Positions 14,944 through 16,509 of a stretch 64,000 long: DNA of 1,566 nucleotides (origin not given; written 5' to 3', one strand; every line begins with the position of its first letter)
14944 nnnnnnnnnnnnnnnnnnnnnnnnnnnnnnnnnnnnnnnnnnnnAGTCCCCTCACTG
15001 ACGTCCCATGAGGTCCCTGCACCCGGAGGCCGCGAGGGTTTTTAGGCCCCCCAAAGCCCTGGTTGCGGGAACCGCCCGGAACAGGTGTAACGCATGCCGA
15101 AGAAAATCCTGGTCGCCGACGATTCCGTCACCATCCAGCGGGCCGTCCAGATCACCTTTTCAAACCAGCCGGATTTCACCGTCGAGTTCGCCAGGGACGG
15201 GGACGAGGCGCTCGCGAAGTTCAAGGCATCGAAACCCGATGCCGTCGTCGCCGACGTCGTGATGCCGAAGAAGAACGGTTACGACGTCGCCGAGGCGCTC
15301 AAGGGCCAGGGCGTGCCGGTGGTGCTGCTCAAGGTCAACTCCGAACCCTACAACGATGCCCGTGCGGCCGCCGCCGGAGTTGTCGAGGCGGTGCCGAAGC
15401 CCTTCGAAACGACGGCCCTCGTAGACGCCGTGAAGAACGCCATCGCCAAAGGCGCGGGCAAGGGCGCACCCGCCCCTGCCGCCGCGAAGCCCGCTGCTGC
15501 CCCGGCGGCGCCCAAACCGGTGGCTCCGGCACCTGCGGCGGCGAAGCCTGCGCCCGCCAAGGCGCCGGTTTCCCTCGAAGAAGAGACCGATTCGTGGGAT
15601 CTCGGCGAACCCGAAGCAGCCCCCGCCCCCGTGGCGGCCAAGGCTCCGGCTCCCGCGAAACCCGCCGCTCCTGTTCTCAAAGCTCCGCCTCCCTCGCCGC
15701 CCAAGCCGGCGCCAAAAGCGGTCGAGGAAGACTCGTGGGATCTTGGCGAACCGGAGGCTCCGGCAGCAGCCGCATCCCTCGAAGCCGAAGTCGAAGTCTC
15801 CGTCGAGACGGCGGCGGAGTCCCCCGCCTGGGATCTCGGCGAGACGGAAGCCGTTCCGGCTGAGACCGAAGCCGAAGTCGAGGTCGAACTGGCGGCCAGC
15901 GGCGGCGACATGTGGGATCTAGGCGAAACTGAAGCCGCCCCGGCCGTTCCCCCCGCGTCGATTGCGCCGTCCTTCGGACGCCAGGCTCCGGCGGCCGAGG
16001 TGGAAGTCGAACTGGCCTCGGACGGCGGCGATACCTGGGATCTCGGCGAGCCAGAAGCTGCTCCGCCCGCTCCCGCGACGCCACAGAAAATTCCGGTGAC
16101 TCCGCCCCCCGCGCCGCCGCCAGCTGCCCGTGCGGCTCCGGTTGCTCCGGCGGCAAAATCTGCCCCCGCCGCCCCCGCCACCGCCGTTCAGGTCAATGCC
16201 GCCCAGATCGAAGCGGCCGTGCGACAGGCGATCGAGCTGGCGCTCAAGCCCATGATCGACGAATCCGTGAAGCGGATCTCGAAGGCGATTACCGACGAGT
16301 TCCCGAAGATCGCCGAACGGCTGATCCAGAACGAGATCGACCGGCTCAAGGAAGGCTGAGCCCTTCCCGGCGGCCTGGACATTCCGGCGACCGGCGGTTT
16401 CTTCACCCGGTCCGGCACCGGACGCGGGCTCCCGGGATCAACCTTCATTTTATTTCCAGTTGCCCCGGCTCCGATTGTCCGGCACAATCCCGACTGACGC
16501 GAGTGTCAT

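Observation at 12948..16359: CheA-less chemosensory-like module: GT2 glycosyltransferase, two divergent CheW-like proteins and a RomR-like response regulator, all translationally coupled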

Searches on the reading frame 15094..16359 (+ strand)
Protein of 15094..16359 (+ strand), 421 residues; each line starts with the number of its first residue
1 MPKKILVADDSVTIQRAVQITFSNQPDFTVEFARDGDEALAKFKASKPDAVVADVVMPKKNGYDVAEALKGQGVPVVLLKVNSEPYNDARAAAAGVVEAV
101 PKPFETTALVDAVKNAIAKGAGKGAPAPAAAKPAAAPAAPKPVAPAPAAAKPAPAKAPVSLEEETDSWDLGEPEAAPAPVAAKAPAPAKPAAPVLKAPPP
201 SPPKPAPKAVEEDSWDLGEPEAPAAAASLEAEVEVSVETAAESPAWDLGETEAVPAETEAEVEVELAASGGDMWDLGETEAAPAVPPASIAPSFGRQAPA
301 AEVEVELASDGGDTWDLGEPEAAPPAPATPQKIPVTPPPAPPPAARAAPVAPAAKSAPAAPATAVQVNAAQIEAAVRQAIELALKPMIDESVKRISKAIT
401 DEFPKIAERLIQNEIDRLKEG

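Call 3: search_protein_families(library=pfam, proteins=[window:15094-16359:+], max_evalue=1)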
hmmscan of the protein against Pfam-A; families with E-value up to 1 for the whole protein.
window:15094-16359:+ (421 aa): 1 family
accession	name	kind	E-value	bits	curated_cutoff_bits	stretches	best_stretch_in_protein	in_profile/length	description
PF00072.30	Response_reg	-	1.3e-18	67.6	30.2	1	5-114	1-111/111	Response regulator receiver domain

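Call 4: search_protein_families(library=ncbifam, proteins=[window:15094-16359:+], max_evalue=1)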
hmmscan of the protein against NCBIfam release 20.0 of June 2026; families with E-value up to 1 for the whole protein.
window:15094-16359:+ (421 aa): 94 families (the best 25 are shown)
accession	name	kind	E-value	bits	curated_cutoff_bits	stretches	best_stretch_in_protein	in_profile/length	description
NF040689.1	MtrAB_MtrA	equivalog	1.9e-16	60.1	300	1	5-117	1-113/219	MtrAB system response regulator MtrA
NF045944.1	ResRegRpaBCyano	equivalog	1.2e-15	57.5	330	1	6-114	1-109/229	response regulator transcription factor RpaB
NF041733.1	resp_reg_CseB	equivalog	3.9e-14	52.6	350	1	5-124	3-122/228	two-component system response regulator CseB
NF001965.0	PRK00742.1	subfamily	7.2e-14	51.7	293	1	3-128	4-134/357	chemotaxis-specific protein-glutamate methyltransferase CheB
TIGR02154.1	PhoB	equivalog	5.3e-13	48.8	296.2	1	1-117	1-120/226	phosphate regulon transcriptional regulator PhoB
TIGR01818.1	ntrC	equivalog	2.2e-12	46.5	558.6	1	5-126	1-123/463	nitrogen regulation protein NR(I)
NF040534.1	resp_reg_YycF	equivalog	6.1e-12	45.3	340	1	3-118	1-116/231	response regulator YycF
NF008469.0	PRK11361.1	equivalog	5.4e-11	41.9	714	1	3-116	5-119/461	acetoacetate metabolism transcriptional regulator AtoC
NF007135.0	PRK09581.1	equivalog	1.3e-10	40.7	474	1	1-114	1-117/457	PleD family two-component system response regulator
TIGR02875.1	spore_0_A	equivalog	1.5e-10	40.8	200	1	4-119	4-124/262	sporulation transcription factor Spo0A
NF006900.1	PRK09390.1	equivalog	3.6e-10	39.7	255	1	4-121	6-124/203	response regulator FixJ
NF033120.0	vanR_FM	exception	4.2e-10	39.6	460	1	4-116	5-117/231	vancomycin resistance response regulator transcription factor, VanR-F/VanR-M family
NF045717.1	DVU0259_DivK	exception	4.7e-10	39.6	160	1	1-117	1-116/117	DVU0259 family response regulator domain-containing protein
NF007901.0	PRK10610.1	equivalog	5.3e-10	39.5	189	1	4-114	7-121/129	chemotaxis response regulator CheY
NF009206.0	PRK12555.1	subfamily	7.6e-10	38.3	342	1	4-107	2-109/340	chemotaxis-specific protein-glutamate methyltransferase CheB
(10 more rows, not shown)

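Call 36: find_related_loci(query=A5, collection=genome_contigs, flank=8000)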
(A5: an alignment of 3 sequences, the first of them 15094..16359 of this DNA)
Query A5 (421 aa) in genome_contigs; peptide patterns used: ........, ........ (x = any residue, [..] = any of these).
114 stretches matched a pattern; 26 encode a relative of the query (tblastn E <= 1e-3); 26 distinct loci.
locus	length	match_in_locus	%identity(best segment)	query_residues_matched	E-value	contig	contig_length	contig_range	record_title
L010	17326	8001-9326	63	1-421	3e-112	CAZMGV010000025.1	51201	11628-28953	MAG TPA_asm: uncultured bacterium isolate binchicken_co199_84 genome assembly, contig: NODE_726_length_51201_cov_16.9901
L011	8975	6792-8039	62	1-421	9e-109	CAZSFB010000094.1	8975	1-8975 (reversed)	MAG TPA_asm: uncultured bacterium isolate binchicken_co350_53 genome assembly, contig: NODE_8401_length_8975_cov_4.56793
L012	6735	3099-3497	40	1-130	2e-22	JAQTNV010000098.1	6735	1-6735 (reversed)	MAG: bacterium isolate STA_72 NODE_25801_length_6735_cov_5.825212_Sandtown_A, whole genome shotgun sequence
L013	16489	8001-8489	36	1-154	1e-19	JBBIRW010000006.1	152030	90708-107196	MAG: Deltaproteobacteria bacterium isolate SLF170214_bin_359 NODE_57_length_152030_cov_8.88242, whole genome shotgun seq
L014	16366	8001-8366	38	1-119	7e-19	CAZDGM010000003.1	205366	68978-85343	MAG TPA_asm: uncultured Thermodesulfobacteriota bacterium isolate binchicken_co30_4 genome assembly, contig: NODE_69_len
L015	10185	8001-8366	36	1-119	1e-18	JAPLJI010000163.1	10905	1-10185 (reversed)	MAG: Proteobacteria bacterium isolate LacPavin_0920_SED4_MAG_55_23 LacPavin_0920_SED4_scaffold_193791, whole genome shot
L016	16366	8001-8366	37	1-123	2e-15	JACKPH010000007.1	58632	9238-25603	MAG: Thermotogae bacterium isolate HK-STAS-THER-3 HK-STAS-THER-3_7, whole genome shotgun sequence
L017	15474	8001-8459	32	1-136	3e-13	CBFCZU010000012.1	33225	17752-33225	MAG TPA_asm: uncultured Planctomycetales bacterium isolate SRR26215681_concoct_196 genome assembly, contig: ERZ25073475.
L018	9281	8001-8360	32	1-119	1e-12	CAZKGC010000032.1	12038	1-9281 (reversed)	MAG TPA_asm: Candidatus Hadarchaeota archaeon isolate binchicken_co395_48 genome assembly, contig: NODE_1565_length_1203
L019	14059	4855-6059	34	2-117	1e-16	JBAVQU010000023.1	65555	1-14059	MAG: Candidatus Zixiibacteriota bacterium isolate MFD02350_ilm_asm_bin5 k127_56249, whole genome shotgun sequence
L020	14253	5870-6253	34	1-125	7e-11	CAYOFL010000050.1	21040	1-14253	MAG TPA_asm: uncultured Ignavibacteria bacterium isolate binchicken_co211_253 genome assembly, contig: NODE_1561_length_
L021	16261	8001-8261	38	1-84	3e-10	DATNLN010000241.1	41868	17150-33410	MAG TPA_asm: Candidatus Acidiferrales bacterium isolate SMAG_U11453 k141_39881, whole genome shotgun sequence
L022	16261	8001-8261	39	1-84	5e-10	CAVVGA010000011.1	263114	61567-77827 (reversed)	MAG: uncultured Acidobacteriota bacterium isolate MFD01138.bin.3.6 genome assembly, contig: contig_36860, whole genome s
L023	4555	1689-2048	32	1-117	2e-9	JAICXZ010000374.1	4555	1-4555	MAG: Mucilaginibacter sp. isolate LS_FP_2_bin.149 k141_2691840_length_4555_cov_7.0000, whole genome shotgun sequence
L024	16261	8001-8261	38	1-84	1e-8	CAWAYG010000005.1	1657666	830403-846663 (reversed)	MAG: uncultured Acidobacteriota bacterium isolate MFD06092.bin.1.228 genome assembly, contig: contig_23304, whole genome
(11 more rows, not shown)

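Call 41: search_protein_families(library=pfam, proteins=[L013:4708-5262:+, L013:5273-6694:+, L013:6676-7389:+, L013:9008-11689:+, L013:11682-12509:+, L012:571-1023:+, L012:1138-2535:+, L012:2579-3022:+, L012:4981-6690:-, L012:3099-4796:+], max_evalue=0.01)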
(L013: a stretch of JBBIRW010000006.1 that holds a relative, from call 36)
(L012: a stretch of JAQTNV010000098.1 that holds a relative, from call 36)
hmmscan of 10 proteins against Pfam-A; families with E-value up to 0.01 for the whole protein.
L013:4708-5262:+ (184 aa): 3 families
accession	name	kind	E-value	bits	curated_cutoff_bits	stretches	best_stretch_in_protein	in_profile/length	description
PF00116.26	COX2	-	2.3e-06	28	22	1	116-178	56-114/120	Cytochrome C oxidase subunit II, periplasmic domain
PF00003.28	7tm_3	-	0.0039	17.3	33.5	1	18-78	8-68/251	7 transmembrane sweet-taste receptor of 3 GCPR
PF13567.11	DUF4131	-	0.0054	16.9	31.6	0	21-96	5-71/165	Domain of unknown function (DUF4131)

L013:5273-6694:+ (473 aa): 1 family
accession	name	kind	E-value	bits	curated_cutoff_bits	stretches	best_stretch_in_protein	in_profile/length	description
PF00115.25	COX1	-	2.7e-48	165.4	34.8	1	3-435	1-420/436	Cytochrome C and Quinol oxidase polypeptide I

L013:6676-7389:+ (237 aa): 1 family
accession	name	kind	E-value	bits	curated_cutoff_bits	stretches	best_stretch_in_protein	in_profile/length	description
PF02630.20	SCO1-SenC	-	1.6e-05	25.3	22.8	1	49-136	15-108/134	SCO1/SenC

L013:9008-11689:+ (893 aa): 6 families
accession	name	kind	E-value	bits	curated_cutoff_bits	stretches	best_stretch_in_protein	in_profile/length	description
PF00133.28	tRNA-synt_1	-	1.6e-145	485.5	22.7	1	18-567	1-414/414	tRNA synthetases class I (I, L, M and V)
PF08264.19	Anticodon_1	-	1.2e-42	145.7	25.1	1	608-758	1-146/148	Anticodon-binding domain of tRNA ligase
PF09334.17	tRNA-synt_1g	-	2.6e-29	102.6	20.1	2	47-193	8-136/391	tRNA synthetases class I (M)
PF10458.14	Val_tRNA-synt_C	-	5.9e-14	52.5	25.9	1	819-882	2-65/66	Valyl tRNA synthetase tRNA binding arm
PF13603.12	tRNA-synt_1_2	-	3.6e-13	49.9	25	1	246-302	86-142/185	Leucyl-tRNA synthetase, editing domain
PF01406.26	tRNA-synt_1e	-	1e-07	32.1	27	1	507-572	233-297/301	tRNA synthetases class I (C) catalytic domain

L013:11682-12509:+ (275 aa): 2 families
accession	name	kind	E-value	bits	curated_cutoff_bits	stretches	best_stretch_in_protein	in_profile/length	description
PF01729.25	QRPTase_C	-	7.2e-63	211.8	23.1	1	107-273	1-169/169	Quinolinate phosphoribosyl transferase, C-terminal domain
PF02749.22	QRPTase_N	-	7.3e-17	61.8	27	1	20-105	1-82/82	Quinolinate phosphoribosyl transferase, N-terminal domain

L012:571-1023:+ (150 aa): 3 families
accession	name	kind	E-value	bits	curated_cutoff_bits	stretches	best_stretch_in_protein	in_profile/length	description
PF09500.16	YiiD_C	-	6.8e-15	55.7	27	1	14-144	8-140/144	Putative thioesterase (yiiD_Cterm)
PF14539.12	DUF4442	-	8.2e-15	55.6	25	1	27-145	22-131/132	Domain of unknown function (DUF4442)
PF03061.28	4HBT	-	0.0074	17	20.6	0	50-95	2-46/79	Thioesterase superfamily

L012:1138-2535:+ (465 aa): 2 families
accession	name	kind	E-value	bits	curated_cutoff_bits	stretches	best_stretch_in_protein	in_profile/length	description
PF04055.27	Radical_SAM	-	6.7e-17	62.6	29.5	1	227-393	2-165/166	Radical SAM superfamily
PF02310.24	B12-binding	-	1.3e-11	44.8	32.1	1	117-185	46-115/121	B12 binding domain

L012:2579-3022:+ (147 aa): 3 families
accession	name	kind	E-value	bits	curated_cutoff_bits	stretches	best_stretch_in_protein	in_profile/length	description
PF09723.15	Zn_ribbon_8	-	3.4e-18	65.8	34.4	1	1-40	1-40/41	Zinc ribbon domain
PF01155.25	HypA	-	0.0025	18.3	28.9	1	5-38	70-98/112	Hydrogenase/urease nickel incorporation, metallochaperone, hypA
PF14311.12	DUF4379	-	0.0095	16.6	24.5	1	6-33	28-54/56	Probable Treble clef zinc finger domain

L012:4981-6690:- (569 aa): 0 families

L012:3099-4796:+ (565 aa): 1 family
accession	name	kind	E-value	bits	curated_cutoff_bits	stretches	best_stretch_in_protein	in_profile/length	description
PF00072.30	Response_reg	-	1.3e-17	64.4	30.2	1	5-116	1-110/111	Response regulator receiver domain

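Call 43: search_solved_structures(query=window:15094-16359:+, max_evalue=1e-8, show_alignments=2)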
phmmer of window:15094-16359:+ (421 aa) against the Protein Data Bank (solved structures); distinct sequences matched with E-value up to 1e-8: 21.
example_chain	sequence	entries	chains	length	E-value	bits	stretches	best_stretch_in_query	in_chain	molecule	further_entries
1mvo_A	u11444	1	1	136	1.6e-12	50.6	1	1-120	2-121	PhoP response regulator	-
8fk2_A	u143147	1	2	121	1e-11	47.9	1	3-115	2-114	Putative response regulator CovR VicR-like protein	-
9xzo_A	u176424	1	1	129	3.4e-11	46.2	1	4-117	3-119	De novo protein M1X0B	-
4h60_A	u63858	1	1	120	3.4e-11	46.2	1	4-113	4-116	Chemotaxis protein CheY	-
4hnr_A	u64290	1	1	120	3.4e-11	46.2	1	4-113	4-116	Chemotaxis protein CheY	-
1nxo_A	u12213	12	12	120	3.7e-11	46.1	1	3-115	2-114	DNA-binding response regulator | Response regulator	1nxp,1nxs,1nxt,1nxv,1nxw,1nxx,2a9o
3gt7_A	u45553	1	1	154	3.9e-11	46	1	4-117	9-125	Sensor protein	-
6eb7_A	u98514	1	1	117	6.5e-11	45.3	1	3-114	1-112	DNA-binding response regulator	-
3nhz_A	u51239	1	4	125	9.7e-11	44.7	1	2-115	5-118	Two component system transcriptional regulator mtrA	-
3f6p_A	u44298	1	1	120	1e-10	44.6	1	1-115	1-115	Transcriptional regulatory protein yycF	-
2zwm_A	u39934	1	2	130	1.2e-10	44.4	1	1-115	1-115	Transcriptional regulatory protein yycF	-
1s8n_A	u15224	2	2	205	1.5e-10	44.1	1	1-119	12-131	putative antiterminator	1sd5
4ja2_A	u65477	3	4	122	3.3e-10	43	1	1-116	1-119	Response regulator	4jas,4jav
2gwr_A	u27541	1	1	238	3.4e-10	42.9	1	2-120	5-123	DNA-binding response regulator mtrA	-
3dge_C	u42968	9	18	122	4.4e-10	42.6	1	1-116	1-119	Response regulator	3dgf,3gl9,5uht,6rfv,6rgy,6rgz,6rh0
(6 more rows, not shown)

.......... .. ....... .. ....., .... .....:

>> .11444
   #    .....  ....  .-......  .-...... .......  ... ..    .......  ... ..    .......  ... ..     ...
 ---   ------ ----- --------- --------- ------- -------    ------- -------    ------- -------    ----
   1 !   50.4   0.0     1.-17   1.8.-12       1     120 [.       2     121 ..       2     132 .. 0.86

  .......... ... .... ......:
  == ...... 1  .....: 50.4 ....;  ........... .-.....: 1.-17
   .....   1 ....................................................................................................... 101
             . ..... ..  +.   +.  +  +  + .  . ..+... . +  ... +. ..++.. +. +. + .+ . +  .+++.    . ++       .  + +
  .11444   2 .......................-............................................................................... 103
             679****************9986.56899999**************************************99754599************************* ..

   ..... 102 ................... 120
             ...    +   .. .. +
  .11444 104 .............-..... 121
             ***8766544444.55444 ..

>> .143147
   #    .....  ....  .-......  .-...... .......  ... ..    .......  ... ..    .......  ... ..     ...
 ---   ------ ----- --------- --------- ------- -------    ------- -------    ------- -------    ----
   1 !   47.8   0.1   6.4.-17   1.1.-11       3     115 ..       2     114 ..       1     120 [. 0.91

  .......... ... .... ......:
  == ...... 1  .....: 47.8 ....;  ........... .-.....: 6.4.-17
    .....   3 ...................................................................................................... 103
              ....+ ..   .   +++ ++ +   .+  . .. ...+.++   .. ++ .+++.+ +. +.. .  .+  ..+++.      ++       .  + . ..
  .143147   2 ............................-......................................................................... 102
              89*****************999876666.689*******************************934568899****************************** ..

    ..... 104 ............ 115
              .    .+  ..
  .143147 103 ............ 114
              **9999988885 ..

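Call 50: find_homologous_proteins(query=A5, max_evalue=1e-10)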
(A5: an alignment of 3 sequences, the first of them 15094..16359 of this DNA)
Query A5 (3 sequences) (421 aa, profile of the alignment): 74 proteins with E <= 1e-10 among 8000 candidates.
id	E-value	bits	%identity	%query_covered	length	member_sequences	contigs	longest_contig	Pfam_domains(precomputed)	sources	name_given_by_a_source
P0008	6.1e-158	545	63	100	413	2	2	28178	PF00072.31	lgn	-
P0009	5.2e-34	136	49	27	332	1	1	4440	PF00072.31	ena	-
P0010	3.1e-32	131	43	28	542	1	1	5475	PF00072.31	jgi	jgi:CheY-like chemotaxis protein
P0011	6.3e-31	126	50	28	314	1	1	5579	PF00072.31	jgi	jgi:CheY-like chemotaxis protein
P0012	5.8e-30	123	46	28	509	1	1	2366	PF00072.31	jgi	jgi:CheY-like chemotaxis protein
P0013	6.8e-30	123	48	29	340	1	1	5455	PF00072.31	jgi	jgi:CheY-like chemotaxis protein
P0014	1.3e-29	122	45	28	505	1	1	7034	PF00072.31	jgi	jgi:CheY-like chemotaxis protein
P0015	5.5e-29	120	46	28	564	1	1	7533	PF00072.31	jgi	jgi:CheY-like chemotaxis protein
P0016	1.4e-28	119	46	28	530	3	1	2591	PF00072.31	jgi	jgi:CheY-like chemotaxis protein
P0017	2.2e-28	118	46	29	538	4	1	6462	PF00072.31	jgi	jgi:CheY-like chemotaxis protein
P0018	7.5e-28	116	49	27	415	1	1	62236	PF00072.31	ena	-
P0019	1.8e-27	115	48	29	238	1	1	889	PF00072.31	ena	-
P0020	3.1e-27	114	46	33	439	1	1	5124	PF00072.31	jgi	jgi:CheY-like chemotaxis protein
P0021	5.5e-27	113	45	28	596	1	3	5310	PF00072.31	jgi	jgi:CheY-like chemotaxis protein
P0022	1.8e-26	112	40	29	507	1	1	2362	PF00072.31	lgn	-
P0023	1.8e-26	112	40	40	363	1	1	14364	PF00072.31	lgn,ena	-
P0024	3.1e-26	111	42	30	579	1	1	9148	PF00072.31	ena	-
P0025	3.3e-26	111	49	28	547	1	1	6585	PF00072.31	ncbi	-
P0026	1.3e-25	109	38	28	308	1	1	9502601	PF00072.31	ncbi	ncbi:MAG: response regulator [Myxococcales bacterium]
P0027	2.3e-25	108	45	28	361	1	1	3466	PF00072.31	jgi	jgi:CheY-like chemotaxis protein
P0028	1.3e-24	105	44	32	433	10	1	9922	PF00072.31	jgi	jgi:CheY-like chemotaxis protein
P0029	2.0e-24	105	46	29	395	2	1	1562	PF00072.31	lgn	-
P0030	2.3e-24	105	44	29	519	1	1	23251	PF00072.31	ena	-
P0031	6.0e-24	103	40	35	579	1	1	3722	PF00072.31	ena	-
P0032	9.3e-24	103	39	39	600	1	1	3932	PF00072.31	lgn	-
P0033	2.5e-23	101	-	-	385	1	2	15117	PF00072.31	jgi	jgi:CheY-like chemotaxis protein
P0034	9.6e-23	99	39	36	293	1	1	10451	PF00072.31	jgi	jgi:CheY-like chemotaxis protein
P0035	1.5e-22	99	36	34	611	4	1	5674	PF00072.31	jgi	jgi:CheY-like chemotaxis protein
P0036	2.1e-22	98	39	40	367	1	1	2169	PF00072.31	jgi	jgi:CheY-like chemotaxis protein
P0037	8.0e-22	96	40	34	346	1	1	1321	PF00072.31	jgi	jgi:CheY-like chemotaxis protein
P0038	1.3e-21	96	43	28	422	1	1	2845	PF00072.31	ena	-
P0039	1.6e-21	95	41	28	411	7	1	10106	PF00072.31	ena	-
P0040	1.6e-21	95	43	27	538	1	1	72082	PF00072.31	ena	-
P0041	2.7e-21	95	40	28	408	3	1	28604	PF00072.31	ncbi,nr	ncbi:MAG TPA: response regulator [Thermoanaerobaculia bacterium]|nr:response regulator [Thermoanaero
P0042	3.5e-21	94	43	28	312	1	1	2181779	PF00072.31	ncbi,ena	-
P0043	4.4e-21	94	30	36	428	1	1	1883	PF00072.31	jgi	jgi:CheY-like chemotaxis protein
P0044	7.3e-21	93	38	28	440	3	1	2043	PF00072.31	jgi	jgi:CheY-like chemotaxis protein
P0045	8.6e-21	93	44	26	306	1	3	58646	PF00072.31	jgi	jgi:CheY-like chemotaxis protein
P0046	1.9e-20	92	43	28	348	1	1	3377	PF00072.31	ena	-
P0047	1.9e-20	92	40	28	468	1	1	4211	PF00072.31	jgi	jgi:CheY-like chemotaxis protein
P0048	2.0e-20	92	38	13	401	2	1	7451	PF00072.31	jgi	-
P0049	4.0e-20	91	35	38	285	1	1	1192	PF00072.31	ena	-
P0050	6.1e-20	90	44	29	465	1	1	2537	PF00072.31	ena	-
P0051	6.2e-20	90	43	28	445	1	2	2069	PF00072.31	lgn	-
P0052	7.3e-20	90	38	28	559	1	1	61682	PF00072.31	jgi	jgi:CheY-like chemotaxis protein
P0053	8.7e-20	90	42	27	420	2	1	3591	PF00072.31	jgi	jgi:CheY-like chemotaxis protein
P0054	9.5e-20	89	38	45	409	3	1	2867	PF00072.31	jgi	-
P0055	1.4e-19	89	42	27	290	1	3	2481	PF00072.31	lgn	-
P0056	5.8e-19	87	36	29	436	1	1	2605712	PF00072.31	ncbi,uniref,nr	ncbi:response regulator [Geomonas agri]|uniref:response regulator n=1 Tax=Geomonas agri TaxID=287370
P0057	7.3e-19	86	-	-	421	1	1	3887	PF00072.31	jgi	jgi:CheY-like chemotaxis protein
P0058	9.7e-19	86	35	31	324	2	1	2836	PF00072.31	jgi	jgi:CheY-like chemotaxis protein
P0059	2.3e-18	85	45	28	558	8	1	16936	PF00072.31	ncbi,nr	ncbi:MAG: response regulator [candidate division NC10 bacterium]|nr:response regulator [candidate di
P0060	3.3e-18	84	-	-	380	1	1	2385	PF00072.31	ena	-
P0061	4.7e-18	84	39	28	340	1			PF00072.31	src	-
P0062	4.8e-18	84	-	-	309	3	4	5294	PF00072.31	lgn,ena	-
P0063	1.5e-17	82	-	-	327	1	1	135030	PF00072.31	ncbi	-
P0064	4.5e-17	81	40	28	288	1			PF00072.31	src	-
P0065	5.1e-17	80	39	48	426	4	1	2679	PF00072.31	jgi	jgi:CheY-like chemotaxis protein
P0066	7.7e-17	80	38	33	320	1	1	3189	PF00072.31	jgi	jgi:CheY-like chemotaxis protein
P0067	8.0e-16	76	38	26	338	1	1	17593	PF00072.31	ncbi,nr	ncbi:MAG: response regulator [Deltaproteobacteria bacterium]|nr:response regulator [Deltaproteobacte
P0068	9.7e-16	76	37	33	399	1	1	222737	PF00072.31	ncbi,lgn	-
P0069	1.9e-15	75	43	28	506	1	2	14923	PF00072.31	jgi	jgi:CheY-like chemotaxis protein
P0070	2.6e-15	75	36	29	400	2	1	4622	PF00072.31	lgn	-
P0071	1.1e-14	73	-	-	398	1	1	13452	PF00072.31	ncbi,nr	ncbi:MAG TPA: response regulator [Thermoanaerobaculia bacterium]|nr:response regulator [Thermoanaero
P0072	1.6e-13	69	37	33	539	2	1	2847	PF00072.31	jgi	jgi:CheY-like chemotaxis protein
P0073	2.6e-13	68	38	28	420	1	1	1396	PF00072.31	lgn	-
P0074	5.6e-13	67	-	-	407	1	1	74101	PF00072.31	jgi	jgi:CheY-like chemotaxis protein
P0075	6.9e-13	67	34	28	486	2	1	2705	PF00072.31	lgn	-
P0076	2.1e-12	65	40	28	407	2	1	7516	PF00072.31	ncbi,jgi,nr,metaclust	ncbi:MAG: hypothetical protein DMF53_27070 [Acidobacteria bacterium]|nr:MAG: hypothetical protein DM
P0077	3.8e-12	64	35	31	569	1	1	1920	PF00072.31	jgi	jgi:CheY-like chemotaxis protein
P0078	4.3e-12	64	-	-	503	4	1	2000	PF00072.31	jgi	-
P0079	4.8e-12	64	-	-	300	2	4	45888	PF00072.31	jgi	jgi:CheY-like chemotaxis protein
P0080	5.2e-12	64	33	28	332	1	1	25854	PF00072.31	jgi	jgi:CheY-like chemotaxis protein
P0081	8.4e-11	60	43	28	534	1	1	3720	PF00072.31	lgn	-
